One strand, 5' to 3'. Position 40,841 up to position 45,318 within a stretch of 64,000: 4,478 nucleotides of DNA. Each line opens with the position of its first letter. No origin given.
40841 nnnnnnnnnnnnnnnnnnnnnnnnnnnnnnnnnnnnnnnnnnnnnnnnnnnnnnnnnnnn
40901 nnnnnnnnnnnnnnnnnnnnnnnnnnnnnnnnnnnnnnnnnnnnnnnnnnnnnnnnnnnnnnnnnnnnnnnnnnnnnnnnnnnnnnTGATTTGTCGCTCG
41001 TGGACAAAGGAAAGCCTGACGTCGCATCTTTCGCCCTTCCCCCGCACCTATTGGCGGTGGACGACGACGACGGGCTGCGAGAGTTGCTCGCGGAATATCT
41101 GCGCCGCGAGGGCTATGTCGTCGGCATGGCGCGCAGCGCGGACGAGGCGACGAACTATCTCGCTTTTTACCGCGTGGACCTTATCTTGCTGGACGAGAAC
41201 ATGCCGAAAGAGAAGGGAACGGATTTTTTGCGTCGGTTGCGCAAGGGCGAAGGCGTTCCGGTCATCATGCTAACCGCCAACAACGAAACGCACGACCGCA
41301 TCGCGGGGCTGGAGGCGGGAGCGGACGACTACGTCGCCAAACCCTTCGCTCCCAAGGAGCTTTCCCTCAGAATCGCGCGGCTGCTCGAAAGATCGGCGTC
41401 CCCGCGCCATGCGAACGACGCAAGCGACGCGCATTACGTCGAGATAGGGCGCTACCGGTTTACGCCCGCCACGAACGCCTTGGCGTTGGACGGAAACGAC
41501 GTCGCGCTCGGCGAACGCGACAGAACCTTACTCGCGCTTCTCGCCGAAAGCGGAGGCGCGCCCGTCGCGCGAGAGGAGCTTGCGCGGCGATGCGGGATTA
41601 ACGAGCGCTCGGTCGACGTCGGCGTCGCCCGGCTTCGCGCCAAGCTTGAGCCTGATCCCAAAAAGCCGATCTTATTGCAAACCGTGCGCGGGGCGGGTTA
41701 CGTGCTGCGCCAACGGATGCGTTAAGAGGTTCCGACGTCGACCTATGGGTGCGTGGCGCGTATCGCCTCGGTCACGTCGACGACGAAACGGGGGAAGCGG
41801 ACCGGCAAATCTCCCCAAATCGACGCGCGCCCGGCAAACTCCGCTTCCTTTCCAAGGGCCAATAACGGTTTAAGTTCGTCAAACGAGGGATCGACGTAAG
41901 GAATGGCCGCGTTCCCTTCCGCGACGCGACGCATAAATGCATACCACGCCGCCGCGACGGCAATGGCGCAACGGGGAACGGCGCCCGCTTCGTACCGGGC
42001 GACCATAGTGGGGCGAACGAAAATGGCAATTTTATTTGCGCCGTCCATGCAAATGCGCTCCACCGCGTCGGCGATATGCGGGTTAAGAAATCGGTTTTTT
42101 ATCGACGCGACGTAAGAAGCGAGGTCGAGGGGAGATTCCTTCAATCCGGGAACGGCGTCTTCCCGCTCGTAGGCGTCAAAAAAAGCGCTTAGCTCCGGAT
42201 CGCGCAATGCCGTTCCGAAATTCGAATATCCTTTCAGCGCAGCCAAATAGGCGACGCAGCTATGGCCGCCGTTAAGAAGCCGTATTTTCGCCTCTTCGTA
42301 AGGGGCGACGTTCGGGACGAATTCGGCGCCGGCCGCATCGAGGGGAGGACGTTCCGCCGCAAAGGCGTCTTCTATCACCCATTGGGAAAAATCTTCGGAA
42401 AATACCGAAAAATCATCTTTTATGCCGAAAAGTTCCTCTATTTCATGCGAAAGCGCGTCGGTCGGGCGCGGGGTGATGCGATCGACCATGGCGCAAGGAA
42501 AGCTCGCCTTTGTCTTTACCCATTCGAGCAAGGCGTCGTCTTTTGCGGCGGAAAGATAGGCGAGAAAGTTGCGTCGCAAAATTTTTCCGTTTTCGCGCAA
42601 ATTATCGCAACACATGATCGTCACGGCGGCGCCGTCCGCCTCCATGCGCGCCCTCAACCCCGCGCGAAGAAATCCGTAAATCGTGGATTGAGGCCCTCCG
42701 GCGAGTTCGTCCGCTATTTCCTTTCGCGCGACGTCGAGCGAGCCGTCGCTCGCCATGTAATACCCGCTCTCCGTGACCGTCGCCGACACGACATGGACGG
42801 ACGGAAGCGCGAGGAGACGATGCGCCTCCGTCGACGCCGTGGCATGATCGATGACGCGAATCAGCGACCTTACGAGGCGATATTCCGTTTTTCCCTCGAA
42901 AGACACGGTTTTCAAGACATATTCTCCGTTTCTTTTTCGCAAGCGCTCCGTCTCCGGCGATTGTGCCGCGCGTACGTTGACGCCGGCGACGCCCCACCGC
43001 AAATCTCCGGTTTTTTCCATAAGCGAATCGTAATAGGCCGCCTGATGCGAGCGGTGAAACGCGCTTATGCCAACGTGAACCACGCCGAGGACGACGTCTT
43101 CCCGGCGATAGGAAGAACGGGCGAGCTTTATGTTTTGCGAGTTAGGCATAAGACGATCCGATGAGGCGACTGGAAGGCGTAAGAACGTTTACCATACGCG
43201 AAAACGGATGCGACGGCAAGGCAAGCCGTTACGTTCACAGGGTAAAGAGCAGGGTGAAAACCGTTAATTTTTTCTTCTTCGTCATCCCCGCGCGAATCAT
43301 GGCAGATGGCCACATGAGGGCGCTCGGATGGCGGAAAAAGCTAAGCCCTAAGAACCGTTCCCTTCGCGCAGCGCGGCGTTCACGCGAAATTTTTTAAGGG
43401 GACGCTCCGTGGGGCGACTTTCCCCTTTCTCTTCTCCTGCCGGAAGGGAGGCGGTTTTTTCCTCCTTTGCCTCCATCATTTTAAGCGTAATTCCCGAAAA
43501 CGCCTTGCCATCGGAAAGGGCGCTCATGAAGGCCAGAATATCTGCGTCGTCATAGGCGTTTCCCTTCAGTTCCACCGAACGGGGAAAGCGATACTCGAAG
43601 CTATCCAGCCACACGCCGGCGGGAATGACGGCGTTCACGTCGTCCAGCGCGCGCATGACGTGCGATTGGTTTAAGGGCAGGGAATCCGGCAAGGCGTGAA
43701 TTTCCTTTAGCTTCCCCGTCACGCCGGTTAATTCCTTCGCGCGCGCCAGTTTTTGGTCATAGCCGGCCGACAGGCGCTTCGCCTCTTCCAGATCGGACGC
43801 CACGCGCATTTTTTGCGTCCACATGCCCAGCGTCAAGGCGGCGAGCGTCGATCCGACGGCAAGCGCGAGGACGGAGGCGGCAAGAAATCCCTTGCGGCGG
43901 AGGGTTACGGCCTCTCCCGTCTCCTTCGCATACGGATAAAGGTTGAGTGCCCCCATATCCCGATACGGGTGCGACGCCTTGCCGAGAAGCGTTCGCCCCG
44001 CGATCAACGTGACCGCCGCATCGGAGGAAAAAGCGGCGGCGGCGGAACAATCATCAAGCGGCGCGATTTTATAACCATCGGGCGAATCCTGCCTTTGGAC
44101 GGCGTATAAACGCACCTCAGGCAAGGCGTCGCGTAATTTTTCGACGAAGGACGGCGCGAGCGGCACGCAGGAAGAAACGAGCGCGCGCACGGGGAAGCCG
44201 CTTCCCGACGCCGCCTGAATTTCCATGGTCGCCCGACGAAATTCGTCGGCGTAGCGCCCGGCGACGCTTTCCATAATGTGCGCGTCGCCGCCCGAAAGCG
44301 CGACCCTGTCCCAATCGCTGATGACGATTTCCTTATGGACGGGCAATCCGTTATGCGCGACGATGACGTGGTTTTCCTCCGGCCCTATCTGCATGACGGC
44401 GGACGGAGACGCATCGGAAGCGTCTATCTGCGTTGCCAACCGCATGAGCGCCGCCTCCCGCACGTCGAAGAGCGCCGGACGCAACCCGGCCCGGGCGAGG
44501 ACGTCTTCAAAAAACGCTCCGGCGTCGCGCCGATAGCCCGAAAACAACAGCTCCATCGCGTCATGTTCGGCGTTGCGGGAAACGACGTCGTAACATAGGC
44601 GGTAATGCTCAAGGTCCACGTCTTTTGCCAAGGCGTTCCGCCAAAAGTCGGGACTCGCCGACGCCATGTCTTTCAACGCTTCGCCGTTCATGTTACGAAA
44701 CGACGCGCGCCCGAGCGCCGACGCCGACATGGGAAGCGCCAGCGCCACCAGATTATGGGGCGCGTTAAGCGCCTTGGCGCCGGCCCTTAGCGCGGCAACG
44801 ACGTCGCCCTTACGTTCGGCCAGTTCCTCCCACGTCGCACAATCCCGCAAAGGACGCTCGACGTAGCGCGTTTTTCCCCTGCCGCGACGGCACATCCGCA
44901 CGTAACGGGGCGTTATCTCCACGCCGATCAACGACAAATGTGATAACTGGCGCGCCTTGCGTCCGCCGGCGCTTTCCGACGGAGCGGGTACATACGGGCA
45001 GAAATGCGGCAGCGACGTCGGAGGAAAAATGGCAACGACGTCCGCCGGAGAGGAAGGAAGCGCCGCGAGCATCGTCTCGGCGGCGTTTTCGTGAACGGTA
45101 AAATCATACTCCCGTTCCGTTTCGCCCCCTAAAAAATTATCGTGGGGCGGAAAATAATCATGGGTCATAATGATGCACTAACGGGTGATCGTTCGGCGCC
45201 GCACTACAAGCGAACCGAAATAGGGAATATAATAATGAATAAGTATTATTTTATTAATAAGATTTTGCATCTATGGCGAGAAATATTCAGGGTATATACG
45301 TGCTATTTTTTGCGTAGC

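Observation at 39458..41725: Orphan virB8-virB9 pair translationally coupled and fused operonically to an OmpR-type response regulator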

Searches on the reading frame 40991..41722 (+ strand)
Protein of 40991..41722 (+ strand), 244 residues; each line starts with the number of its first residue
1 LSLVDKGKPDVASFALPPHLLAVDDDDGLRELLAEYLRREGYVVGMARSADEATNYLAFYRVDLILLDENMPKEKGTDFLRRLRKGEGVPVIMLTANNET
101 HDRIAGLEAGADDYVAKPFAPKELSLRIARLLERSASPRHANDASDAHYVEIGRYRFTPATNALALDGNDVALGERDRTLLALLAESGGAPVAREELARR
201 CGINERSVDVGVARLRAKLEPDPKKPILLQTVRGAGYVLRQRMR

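Call 3: search_protein_families(library=pfam, proteins=[window:40991-41722:+], max_evalue=0.01)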
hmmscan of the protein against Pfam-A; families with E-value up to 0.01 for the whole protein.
window:40991-41722:+ (244 aa): 4 families
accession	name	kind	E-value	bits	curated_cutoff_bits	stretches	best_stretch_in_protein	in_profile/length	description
PF00072.30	Response_reg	-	7.2e-30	103.9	30.2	1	21-128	2-110/111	Response regulator receiver domain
PF00486.34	Trans_reg_C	-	2.6e-14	53.5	26.2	1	168-239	1-77/77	Transcriptional regulatory protein, C terminal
PF00702.32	Hydrolase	-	0.00022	22.1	26.4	1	52-122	79-158/191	haloacid dehalogenase-like hydrolase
PF20274.4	cREC_REC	-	0.0037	18.4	27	1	23-104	5-82/88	Cyclic-phosphate processing Receiver domain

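Call 4: search_protein_families(library=ncbifam, proteins=[window:40991-41722:+], max_evalue=0.01)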
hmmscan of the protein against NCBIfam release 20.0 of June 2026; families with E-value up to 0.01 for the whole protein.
window:40991-41722:+ (244 aa): 105 families (the best 25 are shown)
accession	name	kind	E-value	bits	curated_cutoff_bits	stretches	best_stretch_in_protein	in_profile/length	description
NF007005.1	PRK09468.1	equivalog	1.1e-49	169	331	1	19-239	5-231/237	osmolarity response regulator transcription factor OmpR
NF045944.1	ResRegRpaBCyano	equivalog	4.5e-49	166.9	330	1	21-240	1-228/229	response regulator transcription factor RpaB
NF040689.1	MtrAB_MtrA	equivalog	1.4e-43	148.8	300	1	21-237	2-216/219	MtrAB system response regulator MtrA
TIGR02154.1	PhoB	equivalog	1.4e-42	145.5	296.2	1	19-239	4-225/226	phosphate regulon transcriptional regulator PhoB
NF040534.1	resp_reg_YycF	equivalog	4e-41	140.8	340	1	20-241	3-229/231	response regulator YycF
NF008199.0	PRK10955.1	equivalog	2.2e-39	135.8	341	1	20-239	4-228/232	envelope stress response regulator transcription factor CpxR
NF053854.1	RespRegPhoBBctds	equivalog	5.4e-39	133.8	270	1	20-239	1-224/225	two-component system response regulator PhoB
NF008034.0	PRK10766.1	equivalog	4.8e-37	127.7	275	1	18-240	3-227/231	two-component system response regulator TorR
NF041733.1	resp_reg_CseB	equivalog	1e-35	123.1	350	1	19-240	2-227/228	two-component system response regulator CseB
NF008296.0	PRK11083.1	equivalog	5.5e-35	120.8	273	1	18-241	4-227/228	two-component system response regulator CreB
NF033117.2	vanR_ACDEGLN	exception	5.5e-34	117.7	350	1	21-239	2-225/226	VanR-ABDEGLN family response regulator transcription factor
NF008378.0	PRK11173.1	equivalog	3.8e-32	111.5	334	1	18-238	4-231/238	two-component system response regulator ArcA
NF007982.1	PRK10710.1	equivalog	1.3e-31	110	380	1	18-238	8-226/235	envelope stress response regulator BaeR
NF051850.1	RespRegRprY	equivalog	1.9e-31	109.3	370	1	20-239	7-226/234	response regulator transcription factor RprY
NF012023.0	PRK15479.1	equivalog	3.2e-31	108.6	337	1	20-241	3-219/224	transcriptional regulator TctD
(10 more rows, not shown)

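Call 30: find_homologous_proteins(query=window:41000-41722:+, max_evalue=1e-20)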
Query window:41000-41722:+ (241 aa): 4991 proteins with E <= 1e-20 among 8000 candidates; the best 120 are listed.
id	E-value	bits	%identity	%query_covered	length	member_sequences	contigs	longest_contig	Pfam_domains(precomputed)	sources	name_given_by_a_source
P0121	1.7e-151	520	100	100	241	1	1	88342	PF00486.35,PF00072.31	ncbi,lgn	ncbi:MAG: response regulator transcription factor [Rickettsiales bacterium]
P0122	2.3e-90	320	69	92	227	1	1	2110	PF00486.35,PF00072.31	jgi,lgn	-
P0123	5.1e-85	303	66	92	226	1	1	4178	PF00486.35,PF00072.31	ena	-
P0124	2.0e-62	229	58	92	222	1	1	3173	PF00486.35,PF00072.31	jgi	jgi:two-component system phosphate regulon response regulator OmpR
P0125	3.3e-54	202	51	93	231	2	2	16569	PF00486.35,PF00072.31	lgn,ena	-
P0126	4.9e-54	202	52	93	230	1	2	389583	PF00486.35,PF00072.31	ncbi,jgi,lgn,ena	jgi:two-component system phosphate regulon response regulator OmpR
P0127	6.8e-53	198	50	93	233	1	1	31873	PF00486.35,PF00072.31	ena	-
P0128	1.1e-52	197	50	92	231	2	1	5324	PF00486.35,PF00072.31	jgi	jgi:two-component system phosphate regulon response regulator OmpR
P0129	1.3e-52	197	52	93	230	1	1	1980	PF00486.35,PF00072.31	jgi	jgi:two-component system phosphate regulon response regulator OmpR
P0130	1.5e-52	197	51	93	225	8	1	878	PF00486.35,PF00072.31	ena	-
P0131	1.6e-52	197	53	93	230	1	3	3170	PF00486.35,PF00072.31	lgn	-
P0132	1.9e-52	196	50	95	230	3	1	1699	PF00486.35,PF00072.31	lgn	-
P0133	3.0e-52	196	50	93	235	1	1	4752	PF00486.35,PF00072.31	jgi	-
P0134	3.1e-52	196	51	93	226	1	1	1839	PF00486.35,PF00072.31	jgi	jgi:two-component system phosphate regulon response regulator OmpR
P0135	3.1e-52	196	51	93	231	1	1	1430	PF00486.35,PF00072.31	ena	-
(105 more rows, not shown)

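Call 31: find_encoding_contigs(protein=P0123, flank=5000, max_places=2)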
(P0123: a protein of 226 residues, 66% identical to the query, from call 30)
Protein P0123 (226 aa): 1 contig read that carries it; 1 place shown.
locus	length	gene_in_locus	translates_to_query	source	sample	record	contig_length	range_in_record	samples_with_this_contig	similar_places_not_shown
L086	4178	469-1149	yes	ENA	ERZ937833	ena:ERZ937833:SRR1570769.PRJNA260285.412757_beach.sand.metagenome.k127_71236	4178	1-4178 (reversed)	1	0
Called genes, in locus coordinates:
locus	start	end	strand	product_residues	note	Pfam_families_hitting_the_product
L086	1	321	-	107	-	?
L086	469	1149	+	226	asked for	PF00072:Response_reg, PF00486:Trans_reg_C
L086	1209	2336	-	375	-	PF02119:FlgI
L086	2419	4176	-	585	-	?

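Call 32: find_encoding_contigs(protein=P0125, flank=6000, max_places=2)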
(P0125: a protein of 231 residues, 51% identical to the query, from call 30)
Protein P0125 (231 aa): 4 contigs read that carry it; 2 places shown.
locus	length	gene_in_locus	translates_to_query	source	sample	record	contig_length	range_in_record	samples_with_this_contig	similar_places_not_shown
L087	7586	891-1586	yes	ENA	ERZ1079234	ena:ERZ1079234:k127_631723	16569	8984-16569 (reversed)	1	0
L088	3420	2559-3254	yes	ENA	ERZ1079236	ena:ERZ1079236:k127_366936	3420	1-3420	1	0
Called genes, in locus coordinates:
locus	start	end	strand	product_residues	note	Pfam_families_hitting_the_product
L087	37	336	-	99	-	PF01063:Aminotran_4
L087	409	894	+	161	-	PF01047:MarR, PF12802:MarR_2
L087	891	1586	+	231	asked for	PF00072:Response_reg, PF00486:Trans_reg_C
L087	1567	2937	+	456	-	PF00672:HAMP (weak), PF00512:HisKA, PF02518:HATPase_c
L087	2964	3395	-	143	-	PF09361:Phasin_2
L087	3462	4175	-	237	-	PF08511:COQ9 (faint)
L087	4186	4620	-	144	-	PF04241:DUF423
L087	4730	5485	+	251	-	PF00535:Glycos_transf_2, PF13641:Glyco_tranf_2_3 (weak)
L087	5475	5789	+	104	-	PF00294:PfkB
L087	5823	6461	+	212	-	PF00294:PfkB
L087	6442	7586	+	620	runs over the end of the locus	PF00496:SBP_bac_5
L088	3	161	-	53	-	?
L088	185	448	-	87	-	PF13441:Gly-zipper_YMGG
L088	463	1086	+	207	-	PF08241:Methyltransf_11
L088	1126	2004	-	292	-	PF01063:Aminotran_4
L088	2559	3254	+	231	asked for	PF00072:Response_reg, PF00486:Trans_reg_C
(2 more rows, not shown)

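Call 33: find_encoding_contigs(protein=P0126, flank=6000, max_places=2)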
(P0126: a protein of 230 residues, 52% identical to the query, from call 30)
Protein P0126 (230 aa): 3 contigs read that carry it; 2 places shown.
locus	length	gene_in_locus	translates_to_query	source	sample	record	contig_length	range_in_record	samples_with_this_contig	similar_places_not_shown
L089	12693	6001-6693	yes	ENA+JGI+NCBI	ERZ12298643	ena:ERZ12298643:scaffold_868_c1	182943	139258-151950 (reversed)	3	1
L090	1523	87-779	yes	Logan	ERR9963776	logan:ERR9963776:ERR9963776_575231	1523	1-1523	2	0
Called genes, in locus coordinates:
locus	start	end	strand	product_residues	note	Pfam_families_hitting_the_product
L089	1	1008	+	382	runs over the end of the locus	PF27233:MJ0711_N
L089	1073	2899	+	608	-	PF05960:DUF885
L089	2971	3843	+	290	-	PF00248:Aldo_ket_red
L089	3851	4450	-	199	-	PF03167:UDG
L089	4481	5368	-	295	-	PF01063:Aminotran_4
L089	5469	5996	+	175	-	PF12802:MarR_2, PF01047:MarR, PF13463:HTH_27 (weak)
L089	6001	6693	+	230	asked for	PF00072:Response_reg, PF00486:Trans_reg_C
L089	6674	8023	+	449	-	PF00672:HAMP, PF00512:HisKA, PF02518:HATPase_c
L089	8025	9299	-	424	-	PF05721:PhyH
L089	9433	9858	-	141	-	PF09361:Phasin_2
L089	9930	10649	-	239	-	PF00440:TetR_N (faint), PF08511:COQ9 (weak)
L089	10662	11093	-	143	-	PF04241:DUF423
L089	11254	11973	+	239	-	PF00535:Glycos_transf_2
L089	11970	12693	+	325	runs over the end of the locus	PF00294:PfkB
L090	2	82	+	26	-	?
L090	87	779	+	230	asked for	PF00072:Response_reg, PF00486:Trans_reg_C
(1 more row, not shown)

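Call 50: find_encoding_contigs(protein=P0122, flank=3000, max_places=3)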
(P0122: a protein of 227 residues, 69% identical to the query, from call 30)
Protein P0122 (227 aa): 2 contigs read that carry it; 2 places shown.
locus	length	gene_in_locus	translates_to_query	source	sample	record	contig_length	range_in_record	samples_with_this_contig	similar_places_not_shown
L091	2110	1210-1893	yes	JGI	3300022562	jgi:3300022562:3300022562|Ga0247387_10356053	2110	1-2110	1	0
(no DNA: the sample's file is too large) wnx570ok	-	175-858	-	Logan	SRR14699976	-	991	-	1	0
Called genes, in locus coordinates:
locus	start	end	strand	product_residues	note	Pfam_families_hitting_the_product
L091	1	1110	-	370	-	?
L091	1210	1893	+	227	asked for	PF00072:Response_reg, PF00486:Trans_reg_C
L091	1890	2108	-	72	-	?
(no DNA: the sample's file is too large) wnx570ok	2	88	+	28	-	?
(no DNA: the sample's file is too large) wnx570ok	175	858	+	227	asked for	PF00072:Response_reg, PF00486:Trans_reg_C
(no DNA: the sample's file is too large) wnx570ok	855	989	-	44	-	?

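Call 51: find_encoding_contigs(protein=P0124, flank=3000, max_places=3)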
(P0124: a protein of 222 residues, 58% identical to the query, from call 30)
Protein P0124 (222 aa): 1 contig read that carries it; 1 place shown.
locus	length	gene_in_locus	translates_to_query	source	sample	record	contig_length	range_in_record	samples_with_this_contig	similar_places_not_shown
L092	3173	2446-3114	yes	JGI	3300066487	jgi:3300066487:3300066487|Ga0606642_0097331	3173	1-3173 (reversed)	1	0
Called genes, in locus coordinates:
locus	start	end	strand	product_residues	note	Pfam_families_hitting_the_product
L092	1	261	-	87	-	?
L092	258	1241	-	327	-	PF02606:LpxK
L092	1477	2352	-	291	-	PF01063:Aminotran_4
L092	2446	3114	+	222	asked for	PF00072:Response_reg, PF00486:Trans_reg_C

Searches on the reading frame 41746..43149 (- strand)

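Call 3: search_protein_families(library=pfam, proteins=[window:41746-43149:-], max_evalue=0.01)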
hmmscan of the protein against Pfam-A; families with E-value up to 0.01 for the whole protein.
window:41746-43149:- (468 aa): 2 families
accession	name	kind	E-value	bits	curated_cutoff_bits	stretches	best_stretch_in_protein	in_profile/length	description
PF01232.29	Mannitol_dh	-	2.1e-32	113.2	27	1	23-271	3-198/199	Mannitol dehydrogenase Rossmann domain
PF08125.19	Mannitol_dh_C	-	3e-32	112.1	30.7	1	280-461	1-184/190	Mannitol dehydrogenase C-terminal domain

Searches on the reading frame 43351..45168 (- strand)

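Call 3: search_protein_families(library=pfam, proteins=[window:43351-45168:-], max_evalue=0.01)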
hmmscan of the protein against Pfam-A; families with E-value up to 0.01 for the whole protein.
window:43351-45168:- (606 aa): 1 family
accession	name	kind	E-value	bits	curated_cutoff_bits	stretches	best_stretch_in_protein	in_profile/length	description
PF05137.18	PilN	-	1.4e-08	35.1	22.8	1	508-572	3-66/78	Fimbrial assembly protein (PilN)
